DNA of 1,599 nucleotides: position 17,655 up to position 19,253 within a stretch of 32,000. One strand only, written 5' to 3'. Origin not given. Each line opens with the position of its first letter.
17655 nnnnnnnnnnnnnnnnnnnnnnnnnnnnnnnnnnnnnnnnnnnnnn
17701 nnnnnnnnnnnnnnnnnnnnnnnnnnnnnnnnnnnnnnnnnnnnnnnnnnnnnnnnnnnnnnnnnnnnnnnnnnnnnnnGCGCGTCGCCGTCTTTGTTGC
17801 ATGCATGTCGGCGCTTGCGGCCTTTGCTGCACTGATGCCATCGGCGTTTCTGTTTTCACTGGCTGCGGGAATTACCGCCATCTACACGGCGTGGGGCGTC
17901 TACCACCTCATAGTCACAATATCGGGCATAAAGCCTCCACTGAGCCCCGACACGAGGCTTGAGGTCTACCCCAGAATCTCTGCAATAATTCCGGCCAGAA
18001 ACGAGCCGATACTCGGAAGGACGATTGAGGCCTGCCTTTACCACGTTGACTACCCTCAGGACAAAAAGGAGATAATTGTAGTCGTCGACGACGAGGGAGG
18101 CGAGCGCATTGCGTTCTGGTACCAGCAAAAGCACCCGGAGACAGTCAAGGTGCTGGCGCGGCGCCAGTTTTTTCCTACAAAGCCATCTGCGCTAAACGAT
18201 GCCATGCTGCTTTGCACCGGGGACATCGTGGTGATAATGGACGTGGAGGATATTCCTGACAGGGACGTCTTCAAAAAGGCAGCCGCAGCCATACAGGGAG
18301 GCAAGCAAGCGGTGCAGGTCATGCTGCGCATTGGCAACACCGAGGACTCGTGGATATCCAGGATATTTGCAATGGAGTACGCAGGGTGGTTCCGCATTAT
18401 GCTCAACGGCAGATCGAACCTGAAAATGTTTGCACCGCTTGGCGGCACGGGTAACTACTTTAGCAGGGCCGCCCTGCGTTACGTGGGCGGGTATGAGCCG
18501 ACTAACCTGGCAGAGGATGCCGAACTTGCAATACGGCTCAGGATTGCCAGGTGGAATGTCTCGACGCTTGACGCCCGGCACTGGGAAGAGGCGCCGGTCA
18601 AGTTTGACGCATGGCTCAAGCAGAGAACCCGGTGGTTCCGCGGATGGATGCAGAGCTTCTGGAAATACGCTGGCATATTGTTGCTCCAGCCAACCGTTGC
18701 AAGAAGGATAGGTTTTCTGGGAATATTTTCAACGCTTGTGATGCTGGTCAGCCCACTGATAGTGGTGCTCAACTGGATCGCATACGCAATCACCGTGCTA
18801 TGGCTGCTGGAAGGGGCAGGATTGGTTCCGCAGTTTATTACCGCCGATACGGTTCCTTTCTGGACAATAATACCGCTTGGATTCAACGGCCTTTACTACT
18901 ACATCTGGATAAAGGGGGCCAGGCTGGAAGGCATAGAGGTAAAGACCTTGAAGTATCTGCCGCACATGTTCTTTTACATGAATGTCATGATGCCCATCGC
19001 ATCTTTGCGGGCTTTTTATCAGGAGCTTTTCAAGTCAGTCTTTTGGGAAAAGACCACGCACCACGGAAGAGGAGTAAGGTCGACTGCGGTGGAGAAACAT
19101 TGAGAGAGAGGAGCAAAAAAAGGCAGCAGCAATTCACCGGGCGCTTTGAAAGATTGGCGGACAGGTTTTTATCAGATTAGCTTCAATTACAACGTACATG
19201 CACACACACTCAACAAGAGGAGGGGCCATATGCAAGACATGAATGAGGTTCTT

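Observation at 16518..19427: Candidate uncharacterised archaeal exopolysaccharide-synthase system: small protein, double zinc-ribbon protein, processive GT2 synthase and mini membrane protein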

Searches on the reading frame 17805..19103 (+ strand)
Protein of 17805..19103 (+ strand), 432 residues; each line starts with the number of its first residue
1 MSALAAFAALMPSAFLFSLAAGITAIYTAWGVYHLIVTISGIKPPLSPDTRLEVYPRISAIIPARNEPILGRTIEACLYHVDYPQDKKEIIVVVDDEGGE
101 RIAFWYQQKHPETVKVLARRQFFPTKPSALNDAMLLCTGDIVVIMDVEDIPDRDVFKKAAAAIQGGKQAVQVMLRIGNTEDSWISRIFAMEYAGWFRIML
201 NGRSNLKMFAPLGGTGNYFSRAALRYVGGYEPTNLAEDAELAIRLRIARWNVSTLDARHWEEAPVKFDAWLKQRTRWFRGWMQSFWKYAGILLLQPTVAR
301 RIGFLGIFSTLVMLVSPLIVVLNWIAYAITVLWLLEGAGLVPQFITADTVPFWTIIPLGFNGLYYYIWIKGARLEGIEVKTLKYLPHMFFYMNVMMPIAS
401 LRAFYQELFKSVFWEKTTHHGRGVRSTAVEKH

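Call 3: search_protein_families(library=pfam, proteins=[window:17805-19103:+], max_evalue=1)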
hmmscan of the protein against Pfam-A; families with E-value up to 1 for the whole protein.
window:17805-19103:+ (432 aa): 4 families
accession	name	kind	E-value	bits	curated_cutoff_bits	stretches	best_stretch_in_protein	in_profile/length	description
PF13641.12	Glyco_tranf_2_3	-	5.5e-26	92.4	27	1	56-280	1-230/230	Glycosyltransferase like family 2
PF13632.12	Glyco_trans_2_3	-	1.1e-22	81.3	27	1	141-334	1-190/198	Glycosyl transferase family group 2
PF00535.33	Glycos_transf_2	-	1.3e-13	51.6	23.3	1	59-188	1-130/168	Glycosyl transferase family 2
PF13506.12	Glyco_transf_21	-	1e-05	25.5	21.7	1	130-278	22-173/174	Glycosyl transferase family 21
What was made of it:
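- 17805..19103 (+): NVIE_018130, a 432-aa membrane GT2 with a cellulose/hyaluronan-synthase-like fold. Pfam Glyco_tranf_2_3 E 5e-26 (call 3).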

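Call 4: search_protein_families(library=ncbifam, proteins=[window:17805-19103:+], max_evalue=1)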
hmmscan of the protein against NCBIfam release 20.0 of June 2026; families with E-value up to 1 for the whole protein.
window:17805-19103:+ (432 aa): 15 families
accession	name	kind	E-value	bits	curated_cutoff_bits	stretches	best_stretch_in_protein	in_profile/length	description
NF041865.1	EpsU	equivalog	9.6e-18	64.3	700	1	29-332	14-315/394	exopolysaccharide biosynthesis GT2 family glycosyltransferase EpsU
TIGR03937.1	PgaC_IcaA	equivalog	2.5e-15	56.4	422.3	1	15-326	4-315/407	poly-beta-1,6-N-acetyl-D-glucosamine synthase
TIGR03030.1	CelA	equivalog_domain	1.5e-12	46.3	699.1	2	220-287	315-383/714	UDP-forming cellulose synthase catalytic subunit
NF053846.1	glyco_with_XrtP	equivalog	1.7e-11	43.5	520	1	168-418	181-436/440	XrtP-associated glycosyltransferase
NF008558.0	PRK11498.1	equivalog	1.8e-11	42.7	992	2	50-157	267-371/872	UDP-forming cellulose synthase catalytic subunit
NF041875.1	EPS_EpsD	equivalog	3.6e-09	36.5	370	1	59-274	2-220/325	exopolysaccharide biosynthesis glycosyltransferase EpsD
TIGR04242.1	nodulat_NodC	equivalog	1.2e-08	34.3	550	1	42-196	34-188/395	chitooligosaccharide synthase NodC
TIGR03965.1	mycofact_glyco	equivalog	4.9e-08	32.3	280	1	55-275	73-294/467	mycofactocin biosynthesis glycosyltransferase MftF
TIGR04283.1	glyco_like_mftF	equivalog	8.7e-08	32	182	1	58-276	1-205/221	TIGR04283 family arsenosugar biosynthesis glycosyltransferase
TIGR03111.1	glyc2_xrt_Gpos1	hypoth_equivalog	5.2e-07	28.8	363.95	1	52-289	45-294/439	TIGR03111 family XrtG-associated glycosyltransferase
TIGR03469.1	HpnB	hypoth_equivalog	5.4e-05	22.4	379.25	1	49-101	37-87/386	hopene-associated glycosyltransferase HpnB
NF011305.0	PRK14716.1-3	equivalog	0.00022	20.5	409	1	140-246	147-259/486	glycosyl transferase family protein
NF011306.0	PRK14716.1-4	equivalog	0.00081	18.3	504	1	55-163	47-162/442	glycosyl transferase family protein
NF038299.1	EPS_HpsN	equivalog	0.0077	15.2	425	1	56-156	1-98/317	hormogonium polysaccharide biosynthesis glycosyltransferase HpsN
NF010496.0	PRK13915.1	equivalog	0.039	13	262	1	57-147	32-125/307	glucosyl-3-phosphoglycerate synthase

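Call 27: search_solved_structures(query=window:17805-19103:+, max_evalue=0.001, show_alignments=2)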
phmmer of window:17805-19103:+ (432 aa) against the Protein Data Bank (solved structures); distinct sequences matched with E-value up to 0.001: 5.
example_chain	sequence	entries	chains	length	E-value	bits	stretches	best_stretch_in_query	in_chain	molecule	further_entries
6yv7_A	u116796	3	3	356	3.7e-10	42.3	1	46-251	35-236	Glycosyl transferase, family 2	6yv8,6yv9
6yv7_B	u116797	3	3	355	4.2e-10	42.1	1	47-251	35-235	Glycosyl transferase, family 2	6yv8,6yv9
5ej1_A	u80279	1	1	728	3.9e-06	29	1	47-310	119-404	Putative cellulose synthase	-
4p00_A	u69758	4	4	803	5.1e-06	28.7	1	47-310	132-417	Cellulose Synthase A subunit | Cellulose Synthase subunit A | Putative cellulose synthase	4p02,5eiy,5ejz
4hg6_A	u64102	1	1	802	5.1e-06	28.7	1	47-310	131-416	Cellulose Synthase Subunit A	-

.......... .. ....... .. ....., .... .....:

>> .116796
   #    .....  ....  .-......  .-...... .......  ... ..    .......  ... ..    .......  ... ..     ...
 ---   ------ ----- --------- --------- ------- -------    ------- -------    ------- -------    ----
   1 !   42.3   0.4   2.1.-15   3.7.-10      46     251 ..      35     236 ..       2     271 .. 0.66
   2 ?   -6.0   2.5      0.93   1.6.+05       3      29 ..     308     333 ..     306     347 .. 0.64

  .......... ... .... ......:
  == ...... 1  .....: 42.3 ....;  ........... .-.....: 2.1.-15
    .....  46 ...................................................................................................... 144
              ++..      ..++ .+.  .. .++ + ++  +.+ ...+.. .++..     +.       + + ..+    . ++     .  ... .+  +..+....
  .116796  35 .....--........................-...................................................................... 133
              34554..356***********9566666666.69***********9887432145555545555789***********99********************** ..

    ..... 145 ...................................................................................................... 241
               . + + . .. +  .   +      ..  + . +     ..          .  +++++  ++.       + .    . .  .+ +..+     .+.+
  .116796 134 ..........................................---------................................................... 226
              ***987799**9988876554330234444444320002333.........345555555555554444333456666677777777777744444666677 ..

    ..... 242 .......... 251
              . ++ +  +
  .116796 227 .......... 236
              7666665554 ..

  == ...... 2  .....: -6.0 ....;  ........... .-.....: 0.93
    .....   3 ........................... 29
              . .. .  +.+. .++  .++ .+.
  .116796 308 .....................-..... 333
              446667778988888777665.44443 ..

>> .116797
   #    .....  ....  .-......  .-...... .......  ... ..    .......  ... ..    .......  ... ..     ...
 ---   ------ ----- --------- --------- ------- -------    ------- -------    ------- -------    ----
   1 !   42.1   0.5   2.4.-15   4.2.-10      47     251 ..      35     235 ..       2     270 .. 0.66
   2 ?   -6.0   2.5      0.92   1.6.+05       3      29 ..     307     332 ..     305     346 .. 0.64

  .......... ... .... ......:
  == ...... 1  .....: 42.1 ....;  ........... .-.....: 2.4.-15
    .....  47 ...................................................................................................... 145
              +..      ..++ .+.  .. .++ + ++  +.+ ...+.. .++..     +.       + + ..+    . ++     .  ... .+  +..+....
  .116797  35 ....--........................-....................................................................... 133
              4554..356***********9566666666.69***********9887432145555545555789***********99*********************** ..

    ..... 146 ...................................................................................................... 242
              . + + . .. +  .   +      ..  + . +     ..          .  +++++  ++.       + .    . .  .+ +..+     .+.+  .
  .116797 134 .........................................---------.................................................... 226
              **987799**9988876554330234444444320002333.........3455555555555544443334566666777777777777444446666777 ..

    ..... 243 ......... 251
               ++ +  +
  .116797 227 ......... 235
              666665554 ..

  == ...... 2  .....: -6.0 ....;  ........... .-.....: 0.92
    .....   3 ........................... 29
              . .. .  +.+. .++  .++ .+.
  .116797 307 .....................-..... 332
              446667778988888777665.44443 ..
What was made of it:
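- Closest known: Pyrobaculum calidifontis PcManGT. Different: The sequence alignment stops before the QxxRW helix (call 27).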

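Call 29: find_homologous_proteins(query=window:17805-19103:+, max_evalue=1e-10)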
Query window:17805-19103:+ (432 aa): 415 proteins with E <= 1e-10 among 8000 candidates; the best 120 are listed.
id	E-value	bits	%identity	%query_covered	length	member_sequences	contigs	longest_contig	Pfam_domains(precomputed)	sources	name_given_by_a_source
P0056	1.3e-257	873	88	97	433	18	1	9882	PF13632.13,PF13641.13,PF00535.33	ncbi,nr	ncbi:MAG TPA: glycosyltransferase [Nitrososphaera sp.]|nr:glycosyltransferase [Nitrososphaera sp.]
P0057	8.6e-252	853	84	100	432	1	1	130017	PF13632.13,PF13641.13,PF00535.33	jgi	jgi:cellulose synthase/poly-beta-1,6-N-acetylglucosamine synthase-like glycosyltransferase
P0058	5.9e-244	828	82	100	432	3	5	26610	PF13632.13,PF13641.13,PF00535.33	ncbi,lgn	-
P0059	3.1e-241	819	81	100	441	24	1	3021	PF13632.13,PF13641.13,PF00535.33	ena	-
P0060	3.7e-240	815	80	98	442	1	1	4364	PF13632.13,PF13641.13,PF00535.33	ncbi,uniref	ncbi:MAG: glycosyltransferase [Nitrososphaera sp.]|uniref:glycosyltransferase n=1 Tax=Nitrososphaera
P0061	3.4e-238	809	80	100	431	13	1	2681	PF13632.13,PF13641.13,PF00535.33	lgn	-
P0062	1.8e-237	806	80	100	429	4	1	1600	PF13632.13,PF13641.13,PF00535.33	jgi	jgi:cellulose synthase/poly-beta-1,6-N-acetylglucosamine synthase-like glycosyltransferase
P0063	1.2e-235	800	79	100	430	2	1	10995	PF13632.13,PF13641.13,PF00535.33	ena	-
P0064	8.6e-235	797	81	98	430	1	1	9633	PF13632.13,PF13641.13,PF00535.33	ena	-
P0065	3.8e-234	795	80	100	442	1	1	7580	PF13632.13,PF13641.13,PF00535.33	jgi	jgi:cellulose synthase/poly-beta-1,6-N-acetylglucosamine synthase-like glycosyltransferase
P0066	1.1e-233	794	81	96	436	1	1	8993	PF13632.13,PF13641.13,PF00535.33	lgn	-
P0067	9.5e-227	771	78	100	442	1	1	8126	PF13632.13,PF13641.13,PF00535.33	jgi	jgi:cellulose synthase/poly-beta-1,6-N-acetylglucosamine synthase-like glycosyltransferase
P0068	3.4e-224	763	76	98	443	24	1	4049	PF13632.13,PF13641.13,PF00535.33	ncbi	ncbi:MAG TPA: glycosyltransferase [Nitrososphaera sp.]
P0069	2.0e-221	753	76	97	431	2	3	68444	PF13632.13,PF13506.14,PF13641.13,PF00535.33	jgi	jgi:cellulose synthase/poly-beta-1,6-N-acetylglucosamine synthase-like glycosyltransferase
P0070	7.4e-219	745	75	97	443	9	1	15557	PF13632.13,PF13506.14,PF13641.13,PF00535.33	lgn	-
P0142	1.4e-152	527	55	100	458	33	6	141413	PF13632.13,PF13641.13,PF00535.33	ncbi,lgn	ncbi:MAG: glycosyltransferase [Candidatus Nitrosocaldus sp.]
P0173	3.4e-130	453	48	100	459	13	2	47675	PF13632.13,PF13641.13,PF00535.33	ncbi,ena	-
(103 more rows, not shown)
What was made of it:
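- Checked: The GT2 family has at least 415 clusters (call 29).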

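Call 31: find_encoding_contigs(protein=P0173, flank=6000, max_places=2)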
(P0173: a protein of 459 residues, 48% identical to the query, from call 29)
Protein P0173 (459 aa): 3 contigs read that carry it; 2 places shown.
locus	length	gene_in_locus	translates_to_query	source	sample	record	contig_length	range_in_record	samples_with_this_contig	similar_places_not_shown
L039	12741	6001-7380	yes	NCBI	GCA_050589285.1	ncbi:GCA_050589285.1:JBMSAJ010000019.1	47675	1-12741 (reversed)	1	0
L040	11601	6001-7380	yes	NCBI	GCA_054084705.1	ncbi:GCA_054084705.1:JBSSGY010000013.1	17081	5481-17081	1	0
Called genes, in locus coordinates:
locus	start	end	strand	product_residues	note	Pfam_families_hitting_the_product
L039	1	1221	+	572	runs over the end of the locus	PF09843:DUF2070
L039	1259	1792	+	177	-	PF00827:Ribosomal_L15e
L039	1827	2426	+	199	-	PF03745:DUF309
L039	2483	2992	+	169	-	-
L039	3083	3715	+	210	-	-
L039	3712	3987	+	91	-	PF01978:TrmB (weak), PF14947:HTH_45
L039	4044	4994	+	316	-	PF01916:DS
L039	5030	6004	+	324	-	PF18551:TackOD1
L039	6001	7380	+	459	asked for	PF00535:Glycos_transf_2, PF13641:Glyco_tranf_2_3, PF13632:Glyco_trans_2_3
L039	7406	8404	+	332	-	PF03061:4HBT, PF13279:4HBT_2 (faint), PF03061:4HBT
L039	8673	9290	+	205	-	PF12804:NTP_transf_3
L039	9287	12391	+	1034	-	PF00270:DEAD, PF00271:Helicase_C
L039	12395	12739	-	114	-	?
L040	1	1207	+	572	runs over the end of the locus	PF09843:DUF2070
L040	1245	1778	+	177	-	PF00827:Ribosomal_L15e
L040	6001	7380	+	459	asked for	PF00535:Glycos_transf_2, PF13641:Glyco_tranf_2_3, PF13632:Glyco_trans_2_3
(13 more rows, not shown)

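Call 32: find_encoding_contigs(protein=P0142, flank=6000, max_places=2)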
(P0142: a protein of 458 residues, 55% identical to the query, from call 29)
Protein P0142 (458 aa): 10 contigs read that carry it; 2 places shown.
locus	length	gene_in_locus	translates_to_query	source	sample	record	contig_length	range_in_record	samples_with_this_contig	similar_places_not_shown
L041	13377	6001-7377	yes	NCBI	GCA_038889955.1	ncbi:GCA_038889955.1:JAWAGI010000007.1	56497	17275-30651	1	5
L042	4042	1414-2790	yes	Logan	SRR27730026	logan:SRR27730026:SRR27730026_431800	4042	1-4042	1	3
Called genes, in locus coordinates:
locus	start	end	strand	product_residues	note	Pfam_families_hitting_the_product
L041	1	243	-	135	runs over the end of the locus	PF01329:Pterin_4a (weak)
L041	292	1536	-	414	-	PF12704:MacB_PCD, PF02687:FtsX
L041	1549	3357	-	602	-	PF07705:CARDB (faint)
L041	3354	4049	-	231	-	PF02463:SMC_N (faint), PF00005:ABC_tran, PF13304:AAA_21 (faint)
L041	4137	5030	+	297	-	PF13384:HTH_23 (faint), PF13404:HTH_AsnC-type, PF13412:HTH_24, PF13518:HTH_28 (faint), PF13542:HTH_Tnp_ISL3 (faint), PF08281:Sigma70_r4_2 (faint), PF13412:HTH_24 (weak)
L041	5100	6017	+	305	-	PF18551:TackOD1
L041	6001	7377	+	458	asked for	PF00535:Glycos_transf_2, PF13641:Glyco_tranf_2_3, PF13632:Glyco_trans_2_3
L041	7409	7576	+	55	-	-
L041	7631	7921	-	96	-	-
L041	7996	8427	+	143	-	PF01092:Ribosomal_S6e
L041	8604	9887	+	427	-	PF00009:GTP_EFTU, PF03144:GTP_EFTU_D2 (weak), PF09173:eIF2_C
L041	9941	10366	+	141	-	PF01850:PIN (weak), PF18477:PIN_9 (weak)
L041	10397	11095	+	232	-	PF13483:Lactamase_B_3, PF12706:Lactamase_B_2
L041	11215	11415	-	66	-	PF04135:Nop10p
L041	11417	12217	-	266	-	PF00575:S1, PF23459:S1_RRP5 (faint), PF07541:EIF_2_alpha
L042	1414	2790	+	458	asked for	PF00535:Glycos_transf_2, PF13641:Glyco_tranf_2_3, PF13632:Glyco_trans_2_3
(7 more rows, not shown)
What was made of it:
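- It also finds TackOD1 directly upstream, in 4 of 4 loci (calls 31, 32).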

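Call 58: predict_structure(alignment_id=A3)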
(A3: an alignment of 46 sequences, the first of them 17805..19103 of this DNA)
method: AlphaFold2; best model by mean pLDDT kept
length: 432 residues; sequences in the alignment: 46
mean_pLDDT: 90.9   pTM: 0.89
mean pLDDT of the five models: 90.9, 90.7, 89.8, 88.0, 86.3
residues with pLDDT >= 90: 325; 70-90: 87; 50-70: 13; < 50: 7
segments of 3 or more residues with pLDDT < 50: 426-432
pLDDT, mean of each block of 10 residues (from residue 1): 88 90 94 97 97 97 91 95 97 94 97 94 85 94 94 97 97 94 95 97 96 90 91 84 94 96 91 91 93 94 93 93 91 87 69 87 96 93 94 96 93 74 51 39
secondary structure, 60 per line:
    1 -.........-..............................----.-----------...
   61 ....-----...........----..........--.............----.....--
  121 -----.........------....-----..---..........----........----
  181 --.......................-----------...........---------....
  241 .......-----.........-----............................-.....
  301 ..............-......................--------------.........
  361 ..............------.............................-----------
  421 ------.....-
elements in order: H2-10 H12-41 E58-64 H70-80 E88-94 H97-109 E114-118 H126-134 E141-144 H155-164 E169-176 H183-205 E217-220 H221-227 H237-247 E253-261 H267-294 H296-314 H316-337 H352-374 H381-409 H427-431
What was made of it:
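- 17805..19103 (+): The model has pLDDT 90.9 and pTM 0.89 (call 58).
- On Processive membrane GT2 synthases (BcsA / HAS / PgaC / NodC type): The AlphaFold2 model has pLDDT 90.9 (call 58).
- Only about 5 predicted membrane helices are present (call 58), fewer than in BcsA.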

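Call 61: fold_search(model_id=the predicted structure, library=pdb)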
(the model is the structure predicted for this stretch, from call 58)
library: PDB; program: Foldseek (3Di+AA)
matches with E <= 10: 1235; with E <= 0.001: 332
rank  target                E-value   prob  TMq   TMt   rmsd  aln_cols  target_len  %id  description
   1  9b8v_E                4.2e-17  1.00  0.64  0.35   9.0       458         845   17  AlphaFold2 informed cryo-EM model of the E. coli cellulose synthase BcsAG3B6 complex (released 2025-02-19)
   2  5ej1_A                4.9e-17  1.00  0.65  0.42   6.1       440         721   18  Pre-translocation state of bacterial cellulose synthase (released 2016-03-30)
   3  4p00_A                6.8e-17  1.00  0.67  0.42   5.6       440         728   18  Bacterial Cellulose Synthase in complex with cyclic-di-GMP and UDP (released 2014-04-09)
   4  7sp7_A                9.4e-16  1.00  0.56  0.49  14.2       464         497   16  Chlorella virus hyaluronan synthase inhibited by UDP (released 2022-04-06)
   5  9yq5_A                1.6e-15  1.00  0.58  0.51  13.9       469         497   15  Chlorella virus hyaluronan synthase bound to an inserted UDP-GlcA (released 2025-12-10)
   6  9fmz_A                2.1e-15  1.00  0.61  0.35   8.2       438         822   17  Cryo-EM structure of the c-di-GMP-bound synthase:pEtN transferase complex (BcsA-Bct-G3) from the E. coli cellulose sec (released 2024-10-16)
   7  7sp9_A                2.3e-15  1.00  0.54  0.48  14.5       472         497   15  Chlorella virus Hyaluronan Synthase in the GlcNAc-primed channel-closed state (released 2022-04-06)
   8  9fnn_A                3.0e-15  1.00  0.61  0.35  13.2       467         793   17  Cryo-EM structure of the c-di-GMP-saturated 'crown'less Bcs macrocomplex for cellulose secretion in E. coli (released 2024-10-16)
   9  7sp6_A                3.9e-15  1.00  0.54  0.48  16.4       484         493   15  Chlorella virus hyaluronan synthase (released 2022-04-06)
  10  6yv7_B                6.7e-15  1.00  0.59  0.73   7.0       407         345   20  Mannosyltransferase PcManGT from Pyrobaculum calidifontis (released 2020-07-22)
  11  8sne_A                7.4e-15  1.00  0.55  0.50  15.4       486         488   16  Chlorella virus Hyaluronan Synthase bound to GlcA extended GlcNAc primer and UDP (released 2024-05-01)
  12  7sp8_A                7.8e-15  1.00  0.56  0.49  14.7       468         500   14  Chlorella virus Hyaluronan Synthase bound to UDP-GlcNAc (released 2022-04-06)
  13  6yv7_A                1.0e-14  1.00  0.59  0.72   7.2       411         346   20  Mannosyltransferase PcManGT from Pyrobaculum calidifontis (released 2020-07-22)
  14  4hg6_A                1.5e-14  1.00  0.66  0.41   5.4       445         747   18  Structure of a cellulose synthase - cellulose translocation intermediate (released 2012-12-19)
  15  9fmv_A                1.9e-14  1.00  0.58  0.34   6.1       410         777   17  Cryo-EM structure of the c-di-GMP-free synthase:pEtN transferase complex (BcsA-Bct-G3) from the E. coli cellulose secr (released 2024-10-16)
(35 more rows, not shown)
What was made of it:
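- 17805..19103 (+): Foldseek gives BcsA 4p00 at TM 0.67 over 440 columns (E 7e-17), CvHAS at 1e-15 and PcManGT (call 61).
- On Processive membrane GT2 synthases (BcsA / HAS / PgaC / NodC type): Foldseek gives BcsA at TM 0.64-0.67 over about 440 columns (E 5e-17) and CvHAS at E 1e-15 (call 61).
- Closest known: Bacterial cellulose synthase BcsA with its C-terminal PilZ domain. Same: The GT2 has the same GT-A plus membrane-helix architecture and the same D, DxD, ED and QxxRW active site (TM-score 0.67 over 440 columns, call 61).
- Closest known: Pyrobaculum calidifontis PcManGT. Same: It is the closest solved archaeal relative by sequence (E 4e-10, call 27), and the fold match is strong (call 61).
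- PcManGT (6yv7) is the best PDB sequence hit (E 4e-10, call 27) and a strong fold hit (TM 0.73 on the target, call 61). The top fold matches align about 440 columns, including the membrane part, to BcsA and to hyaluronan synthases (call 61).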

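Call 89: search_protein_families(library=padloc, proteins=[window:17805-19103:+], max_evalue=0.01)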
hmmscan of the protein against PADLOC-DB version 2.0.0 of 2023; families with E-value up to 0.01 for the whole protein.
window:17805-19103:+ (432 aa): 0 families
